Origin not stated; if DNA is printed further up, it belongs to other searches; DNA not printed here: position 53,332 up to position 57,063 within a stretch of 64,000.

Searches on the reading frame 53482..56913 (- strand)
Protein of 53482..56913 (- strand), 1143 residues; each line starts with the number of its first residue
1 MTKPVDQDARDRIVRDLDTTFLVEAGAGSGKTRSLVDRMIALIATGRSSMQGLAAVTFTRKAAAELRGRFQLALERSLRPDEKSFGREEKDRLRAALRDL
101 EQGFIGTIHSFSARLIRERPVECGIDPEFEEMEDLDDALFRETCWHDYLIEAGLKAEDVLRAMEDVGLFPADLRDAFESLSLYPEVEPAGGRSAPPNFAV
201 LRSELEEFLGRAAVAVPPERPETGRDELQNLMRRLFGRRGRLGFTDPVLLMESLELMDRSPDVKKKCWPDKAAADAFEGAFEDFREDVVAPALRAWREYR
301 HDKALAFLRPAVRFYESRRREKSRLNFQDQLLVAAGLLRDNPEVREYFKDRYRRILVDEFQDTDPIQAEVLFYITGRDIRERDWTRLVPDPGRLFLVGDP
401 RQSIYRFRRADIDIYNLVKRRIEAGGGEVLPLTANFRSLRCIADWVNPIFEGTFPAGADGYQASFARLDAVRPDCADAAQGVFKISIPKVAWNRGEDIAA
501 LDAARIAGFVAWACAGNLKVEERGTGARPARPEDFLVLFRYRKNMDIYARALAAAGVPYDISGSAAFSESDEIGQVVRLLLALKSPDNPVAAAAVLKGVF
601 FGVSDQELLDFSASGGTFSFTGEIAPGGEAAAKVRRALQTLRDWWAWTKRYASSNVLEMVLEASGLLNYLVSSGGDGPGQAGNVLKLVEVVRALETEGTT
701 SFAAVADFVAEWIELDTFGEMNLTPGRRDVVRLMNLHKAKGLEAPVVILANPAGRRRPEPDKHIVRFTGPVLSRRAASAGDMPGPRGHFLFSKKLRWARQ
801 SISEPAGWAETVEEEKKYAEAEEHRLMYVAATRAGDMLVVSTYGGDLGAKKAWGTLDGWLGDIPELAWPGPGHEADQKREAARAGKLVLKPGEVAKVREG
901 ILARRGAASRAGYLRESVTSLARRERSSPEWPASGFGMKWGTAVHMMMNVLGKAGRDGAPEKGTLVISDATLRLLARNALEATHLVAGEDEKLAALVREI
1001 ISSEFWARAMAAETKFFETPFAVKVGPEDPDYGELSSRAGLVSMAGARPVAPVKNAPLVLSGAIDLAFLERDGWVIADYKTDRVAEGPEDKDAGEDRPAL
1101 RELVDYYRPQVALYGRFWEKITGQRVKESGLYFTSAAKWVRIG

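Call 53: search_protein_families(library=pfam, proteins=[window:53482-56913:-], max_evalue=0.00001)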
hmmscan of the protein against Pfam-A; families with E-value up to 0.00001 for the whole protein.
window:53482-56913:- (1143 aa): 5 families
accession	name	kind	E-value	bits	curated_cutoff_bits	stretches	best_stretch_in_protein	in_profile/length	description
PF00580.27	UvrD-helicase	-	2.4e-49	168.9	23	1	11-421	6-269/271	UvrD/REP helicase N-terminal domain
PF13361.12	UvrD_C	-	6.3e-17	62.5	25.6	1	679-843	236-348/350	UvrD-like helicase C-terminal domain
PF13245.12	AAA_19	-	8.1e-13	49.2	25.1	1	19-408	12-134/134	AAA domain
PF13538.12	UvrD_C_2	-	7.3e-08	32.6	27.4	0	732-759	3-30/52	UvrD-like helicase C-terminal domain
PF12705.13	PDDEXK_1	-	1.8e-06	28.5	22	1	939-1121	36-172/247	PD-(D/E)XK nuclease superfamily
